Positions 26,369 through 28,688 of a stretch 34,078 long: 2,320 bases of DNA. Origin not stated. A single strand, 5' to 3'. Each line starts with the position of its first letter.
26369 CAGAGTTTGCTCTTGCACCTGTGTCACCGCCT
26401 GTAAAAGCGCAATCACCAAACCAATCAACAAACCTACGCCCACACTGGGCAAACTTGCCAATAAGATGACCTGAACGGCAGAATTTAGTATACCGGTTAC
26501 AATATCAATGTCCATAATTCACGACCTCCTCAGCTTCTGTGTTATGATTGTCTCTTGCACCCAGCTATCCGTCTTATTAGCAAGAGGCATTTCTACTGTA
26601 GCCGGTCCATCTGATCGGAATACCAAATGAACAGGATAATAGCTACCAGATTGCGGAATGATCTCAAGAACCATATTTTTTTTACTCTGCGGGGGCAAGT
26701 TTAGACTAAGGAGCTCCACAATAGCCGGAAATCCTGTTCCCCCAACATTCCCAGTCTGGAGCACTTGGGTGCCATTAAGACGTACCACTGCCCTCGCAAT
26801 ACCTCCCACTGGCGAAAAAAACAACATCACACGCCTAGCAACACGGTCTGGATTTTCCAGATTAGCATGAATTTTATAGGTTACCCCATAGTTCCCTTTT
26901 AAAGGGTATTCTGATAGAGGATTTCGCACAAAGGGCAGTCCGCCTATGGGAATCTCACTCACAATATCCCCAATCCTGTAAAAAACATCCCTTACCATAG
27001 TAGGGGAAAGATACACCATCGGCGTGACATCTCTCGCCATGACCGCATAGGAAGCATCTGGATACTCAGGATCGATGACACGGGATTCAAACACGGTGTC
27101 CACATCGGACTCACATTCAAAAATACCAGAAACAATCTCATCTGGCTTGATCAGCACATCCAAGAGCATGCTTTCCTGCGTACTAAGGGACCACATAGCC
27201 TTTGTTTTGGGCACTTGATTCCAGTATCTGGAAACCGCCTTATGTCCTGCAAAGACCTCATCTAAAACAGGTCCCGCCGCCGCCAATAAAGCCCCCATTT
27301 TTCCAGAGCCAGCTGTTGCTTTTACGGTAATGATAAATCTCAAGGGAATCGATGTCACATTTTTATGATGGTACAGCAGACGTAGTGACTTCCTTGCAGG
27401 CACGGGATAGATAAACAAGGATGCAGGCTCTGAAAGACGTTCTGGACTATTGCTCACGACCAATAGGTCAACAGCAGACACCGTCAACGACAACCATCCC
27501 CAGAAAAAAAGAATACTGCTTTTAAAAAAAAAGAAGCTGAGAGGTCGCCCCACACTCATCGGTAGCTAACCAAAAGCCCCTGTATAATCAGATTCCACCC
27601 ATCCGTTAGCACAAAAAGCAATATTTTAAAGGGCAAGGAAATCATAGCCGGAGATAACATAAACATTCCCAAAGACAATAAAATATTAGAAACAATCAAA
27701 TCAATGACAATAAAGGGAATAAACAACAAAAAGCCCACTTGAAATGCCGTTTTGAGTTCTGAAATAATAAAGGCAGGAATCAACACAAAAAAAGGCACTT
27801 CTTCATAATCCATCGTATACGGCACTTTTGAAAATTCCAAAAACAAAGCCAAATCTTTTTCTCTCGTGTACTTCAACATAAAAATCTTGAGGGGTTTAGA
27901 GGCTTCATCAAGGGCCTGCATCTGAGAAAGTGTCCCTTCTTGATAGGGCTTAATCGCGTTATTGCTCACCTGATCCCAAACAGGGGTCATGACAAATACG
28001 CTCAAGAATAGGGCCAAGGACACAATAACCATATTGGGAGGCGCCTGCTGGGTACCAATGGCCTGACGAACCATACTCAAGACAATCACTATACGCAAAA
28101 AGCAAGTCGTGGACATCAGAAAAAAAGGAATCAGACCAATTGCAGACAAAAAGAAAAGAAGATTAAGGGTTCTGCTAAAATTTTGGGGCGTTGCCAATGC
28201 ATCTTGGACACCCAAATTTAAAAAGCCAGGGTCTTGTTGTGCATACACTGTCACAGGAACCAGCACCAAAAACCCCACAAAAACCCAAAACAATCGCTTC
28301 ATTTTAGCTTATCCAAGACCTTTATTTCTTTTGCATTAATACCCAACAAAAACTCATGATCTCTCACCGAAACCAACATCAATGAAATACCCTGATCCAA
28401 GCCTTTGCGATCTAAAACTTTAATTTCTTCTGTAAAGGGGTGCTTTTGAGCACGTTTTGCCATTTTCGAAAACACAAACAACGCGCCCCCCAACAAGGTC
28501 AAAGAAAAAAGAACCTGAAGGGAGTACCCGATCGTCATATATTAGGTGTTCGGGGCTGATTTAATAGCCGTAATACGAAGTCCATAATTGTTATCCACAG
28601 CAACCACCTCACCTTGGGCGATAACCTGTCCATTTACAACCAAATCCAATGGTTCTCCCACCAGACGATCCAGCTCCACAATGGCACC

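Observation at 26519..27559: Unknown secreted 346-aa protein translationally coupled between export-gate genes fliP and fliQ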

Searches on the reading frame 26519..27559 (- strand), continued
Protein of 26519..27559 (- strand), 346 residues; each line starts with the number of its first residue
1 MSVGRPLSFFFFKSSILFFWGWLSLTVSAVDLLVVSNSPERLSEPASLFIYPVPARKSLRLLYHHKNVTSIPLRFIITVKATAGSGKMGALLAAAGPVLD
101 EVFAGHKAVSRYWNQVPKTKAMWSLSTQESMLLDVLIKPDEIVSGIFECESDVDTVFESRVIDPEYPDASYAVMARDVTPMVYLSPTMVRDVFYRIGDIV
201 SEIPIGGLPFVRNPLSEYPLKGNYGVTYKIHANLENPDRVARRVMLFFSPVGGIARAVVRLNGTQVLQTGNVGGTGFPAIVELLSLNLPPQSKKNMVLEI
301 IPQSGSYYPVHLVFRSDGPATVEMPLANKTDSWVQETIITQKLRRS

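Call 55: fold_search(model_id=the predicted structure, library=viral)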
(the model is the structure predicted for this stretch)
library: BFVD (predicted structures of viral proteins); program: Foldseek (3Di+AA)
matches with E <= 10: 1665; with E <= 0.001: 46
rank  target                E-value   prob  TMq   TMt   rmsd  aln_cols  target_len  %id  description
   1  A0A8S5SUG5            2.5e-06  1.00  0.21  0.16  21.6       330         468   10  Leucine rich repeat protein [Siphoviridae sp. ctqPo10]
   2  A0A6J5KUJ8            1.2e-05  0.98  0.19  0.11  24.1       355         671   12  Uncharacterized protein [uncultured Caudovirales phage]
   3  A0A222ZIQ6            3.2e-05  0.95  0.20  0.12  19.8       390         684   10  Minor tail protein [Arthrobacter phage Wheelbite]
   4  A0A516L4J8            3.8e-05  0.89  0.18  0.16  25.2       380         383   11  (no name in the UniProt tables at hand)
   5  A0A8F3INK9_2          4.4e-05  0.75  0.14  0.07  20.7       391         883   11  Minor tail protein [Arthrobacter phage SilentRX]
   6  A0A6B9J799            5.9e-05  0.63  0.15  0.07  18.6       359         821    9  Minor tail protein [Arthrobacter phage DrYang]
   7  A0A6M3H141            6.6e-05  0.89  0.17  0.05  31.4       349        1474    9  (no name in the UniProt tables at hand)
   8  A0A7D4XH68            6.9e-05  0.85  0.17  0.12  27.8       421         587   11  (no name in the UniProt tables at hand)
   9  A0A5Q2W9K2            6.9e-05  0.54  0.12  0.14  33.0       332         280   10  (no name in the UniProt tables at hand)
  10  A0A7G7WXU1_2          7.8e-05  0.96  0.21  0.08  29.5       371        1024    9  (no name in the UniProt tables at hand)
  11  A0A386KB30            9.7e-05  0.66  0.17  0.11  19.7       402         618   10  Minor tail protein [Arthrobacter phage KBurrousTX]
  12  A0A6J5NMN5            1.0e-04  0.87  0.17  0.11  21.1       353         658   10  CUB domain [uncultured Caudovirales phage]
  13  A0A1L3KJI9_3          1.1e-04  0.75  0.18  0.07  25.1       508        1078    8  (no name in the UniProt tables at hand)
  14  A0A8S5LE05            1.1e-04  0.69  0.14  0.10  45.1       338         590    7  Tail fiber protein [Podoviridae sp. ctMxM32]
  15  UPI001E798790         1.2e-04  0.93  0.17  0.11  17.9       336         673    8  (no name look-up for this kind of identifier)
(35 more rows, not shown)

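Call 70: search_protein_families(library=pfam, proteins=[L012:5125-6969:+, L062:5098-6876:+, L031:5074-6855:+, L021:5101-6894:+, L049:3908-5797:+, L018:4835-6346:+, L017:5623-6936:+], max_evalue=1)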
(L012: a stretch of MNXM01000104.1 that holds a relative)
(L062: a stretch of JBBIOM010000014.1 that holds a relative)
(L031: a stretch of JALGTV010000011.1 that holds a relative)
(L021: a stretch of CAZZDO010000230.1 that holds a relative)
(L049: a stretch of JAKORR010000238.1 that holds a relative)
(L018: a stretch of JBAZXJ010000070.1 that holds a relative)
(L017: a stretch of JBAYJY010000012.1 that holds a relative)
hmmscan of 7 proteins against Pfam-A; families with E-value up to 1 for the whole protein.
L012:5125-6969:+ (615 aa): 0 families

L062:5098-6876:+ (593 aa): 2 families
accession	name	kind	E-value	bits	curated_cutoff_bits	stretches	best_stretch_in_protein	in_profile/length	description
PF10633.15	NPCBM_assoc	-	0.24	12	24.4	1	136-164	43-70/78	NPCBM-associated, NEW3 domain of alpha-galactosidase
PF14016.12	DUF4232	-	0.72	10.5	27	0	128-155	64-82/129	Domain of unknown function (DUF4232)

L031:5074-6855:+ (594 aa): 3 families
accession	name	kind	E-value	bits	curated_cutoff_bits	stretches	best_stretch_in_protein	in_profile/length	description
PF02368.24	Big_2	-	0.0037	17.6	22.8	1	169-210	35-71/79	Bacterial Ig-like domain (group 2)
PF13629.12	T2SS-T3SS_pil_N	-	0.011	15.9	23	1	175-205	27-56/72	Pilus formation protein N terminal region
PF00927.28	Transglut_C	-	0.051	14.1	26.6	0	538-586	36-86/106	Transglutaminase family, C-terminal ig like domain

L021:5101-6894:+ (598 aa): 2 families
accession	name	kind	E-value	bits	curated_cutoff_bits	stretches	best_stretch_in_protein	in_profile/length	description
PF13629.12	T2SS-T3SS_pil_N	-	0.00091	19.3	23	1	149-219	3-71/72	Pilus formation protein N terminal region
PF08308.17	PEGA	-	0.0088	16.4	20.8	0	88-107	2-21/71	PEGA domain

L049:3908-5797:+ (630 aa): 1 family
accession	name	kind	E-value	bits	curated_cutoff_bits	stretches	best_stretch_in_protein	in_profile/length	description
PF11850.13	DUF3370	-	0.098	11.9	25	1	537-564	304-331/422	Protein of unknown function (DUF3370)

L018:4835-6346:+ (504 aa): 1 family
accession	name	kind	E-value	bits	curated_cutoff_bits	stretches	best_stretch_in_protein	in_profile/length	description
PF11850.13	DUF3370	-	0.00039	19.8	25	1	408-434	304-330/422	Protein of unknown function (DUF3370)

L017:5623-6936:+ (438 aa): 4 families
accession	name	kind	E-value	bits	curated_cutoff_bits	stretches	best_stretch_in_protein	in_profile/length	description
PF11850.13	DUF3370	-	0.00055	19.3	25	0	344-372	304-332/422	Protein of unknown function (DUF3370)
PF00927.28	Transglut_C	-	0.016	15.7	26.6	1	390-422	45-77/106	Transglutaminase family, C-terminal ig like domain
PF21633.3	MOV-10_Ig-like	-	0.2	12.2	27.4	1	397-433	68-104/126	Helicase MOV-10, Ig-like domain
PF06315.17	AceK_kinase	-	0.21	11.5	29.3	1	334-372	142-179/256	Isocitrate dehydrogenase kinase/phosphatase (AceK) kinase domain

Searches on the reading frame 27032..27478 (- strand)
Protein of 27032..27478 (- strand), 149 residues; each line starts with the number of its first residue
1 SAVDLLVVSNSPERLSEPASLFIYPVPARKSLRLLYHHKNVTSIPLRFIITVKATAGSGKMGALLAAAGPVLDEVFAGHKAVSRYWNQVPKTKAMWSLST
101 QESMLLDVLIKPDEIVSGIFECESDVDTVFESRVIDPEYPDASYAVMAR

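Call 60: predict_structure(alignment_id=A2)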
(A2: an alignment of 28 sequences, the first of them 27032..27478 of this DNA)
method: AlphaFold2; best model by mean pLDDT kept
length: 149 residues; sequences in the alignment: 28
mean_pLDDT: 93.6   pTM: 0.86
mean pLDDT of the five models: 93.6, 93.4, 93.0, 92.6, 92.5
residues with pLDDT >= 90: 128; 70-90: 19; 50-70: 2; < 50: 0
segments of 3 or more residues with pLDDT < 50: none
pLDDT, mean of each block of 10 residues (from residue 1): 86 92 95 97 97 97 95 94 94 94 96 97 97 94 78
secondary structure, 60 per line:
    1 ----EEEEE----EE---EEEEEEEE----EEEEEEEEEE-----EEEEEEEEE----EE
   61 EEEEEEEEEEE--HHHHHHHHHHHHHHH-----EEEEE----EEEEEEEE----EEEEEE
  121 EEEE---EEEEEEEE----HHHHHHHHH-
elements in order: E5-9 E19-26 E31-40 E46-54 E59-71 H74-88 E94-98 E103-110 E115-124 E128-135 H140-148

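Call 62: fold_search(model_id=the predicted structure, library=pdb)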
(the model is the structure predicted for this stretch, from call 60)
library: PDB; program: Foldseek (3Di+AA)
matches with E <= 10: 1591; with E <= 0.001: 0
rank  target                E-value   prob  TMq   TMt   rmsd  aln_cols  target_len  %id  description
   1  3win_E                2.2e-03  0.99  0.38  0.17   6.5       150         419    7  Clostridium botulinum Hemagglutinin (released 2013-11-06)
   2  8wc1                  2.7e-03  0.99  0.25  0.25   6.3       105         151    8  A carbohydrate binding domain of a putative pectate lyase (released 2024-09-18)
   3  8w7n                  3.1e-03  0.99  0.29  0.07   7.0       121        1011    8  Crystal structure of the in-cell Cry1Aa purified from Bacillus thuringiensis (released 2024-03-06)
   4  4w8j                  3.7e-03  0.99  0.30  0.06   7.1       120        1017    8  Structure of the full-length insecticidal protein Cry1Ac reveals intriguing details of toxin packaging into in vivo form (released 2014-09-17)
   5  8xcj_F                5.2e-03  0.97  0.36  0.15   8.1       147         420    7  Open State of central tail fiber of bacteriophage lambda upon binding to LamB (gpJ713-LamB complex) (released 2024-05-01)
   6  6ov2_B                5.2e-03  0.75  0.28  0.31   7.4       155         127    9  Crystal structure of human claudin-9 in complex with Clostridium perfringens entertoxin C-terminal domain in closed fo (released 2019-09-04)
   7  9h99                  5.5e-03  0.97  0.29  0.06   7.0       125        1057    8  Native structure of the full-length pesticidal protein Cry1Ca18 at pH7, from crystals formed in vivo (released 2025-11-12)
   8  5a8f_B                5.5e-03  0.77  0.30  0.26  13.0       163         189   13  Structure and genome release mechanism of human cardiovirus Saffold virus-3 (released 2016-06-08)
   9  5cfc_B                5.5e-03  0.77  0.30  0.22  13.0       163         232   13  Crystal Structure of Human Cardiovirus SAFV-3 (released 2016-06-15)
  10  8u5b_B                5.5e-03  0.63  0.26  0.29   7.6       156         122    8  Cryo-EM structure of human claudin-4 complex with Clostridium perfringens enterotoxin C-terminal domain and sFab COP-1 (released 2023-09-27)
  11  8xmz_A                5.8e-03  0.97  0.31  0.32   7.0       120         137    9  Crystal structure of a novel porphyran-binding carbohydrate binding module (released 2024-01-17)
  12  7vrn_I                5.8e-03  0.41  0.21  0.11  10.5       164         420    7  Structure of infectious bursal disease virus Gt strain (released 2022-03-30)
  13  9k3n_AA               5.8e-03  0.10  0.14  0.13  15.0       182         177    6  The structure of Salmonella phage PJNS002 (released 2025-08-13)
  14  7kp4_B                6.2e-03  0.82  0.30  0.33   7.1       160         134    8  Crystal structure of human claudin-4 in complex with Clostridium perfringens enterotoxin C-terminal domain (released 2020-12-09)
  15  2quo                  6.5e-03  0.60  0.26  0.29   8.2       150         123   11  Crystal Structure of C terminal fragment of Clostridium perfringens enterotoxin (released 2007-10-30)
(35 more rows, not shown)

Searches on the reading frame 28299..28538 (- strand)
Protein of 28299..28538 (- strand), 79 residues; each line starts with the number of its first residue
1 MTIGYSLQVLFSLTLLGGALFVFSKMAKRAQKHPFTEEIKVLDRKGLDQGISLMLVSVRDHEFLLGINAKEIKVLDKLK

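Call 3: search_protein_families(library=pfam, proteins=[window:28299-28538:-], max_evalue=0.1)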
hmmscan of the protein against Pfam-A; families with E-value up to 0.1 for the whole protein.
window:28299-28538:- (79 aa): 1 family
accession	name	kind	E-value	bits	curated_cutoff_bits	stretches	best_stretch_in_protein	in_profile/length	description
PF04347.18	FliO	-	8.9e-07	29.4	22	1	28-78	11-61/91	Flagellar biosynthesis protein, FliO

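Call 74: search_protein_families(library=ncbifam, proteins=[window:28299-28538:-], max_evalue=0.01)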
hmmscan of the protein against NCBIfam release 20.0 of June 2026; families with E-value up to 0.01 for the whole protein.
window:28299-28538:- (79 aa): 1 family
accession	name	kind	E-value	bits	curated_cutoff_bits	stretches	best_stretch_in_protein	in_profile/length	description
TIGR03500.1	FliO_TIGR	equivalog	1.2e-08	34.9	55.25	1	10-78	2-70/70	flagellar biosynthetic protein FliO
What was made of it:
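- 28299..28538 (-): fliO. PF04347, E 9e-7 (call 3); TIGR03500 hit below its cutoff (call 74)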
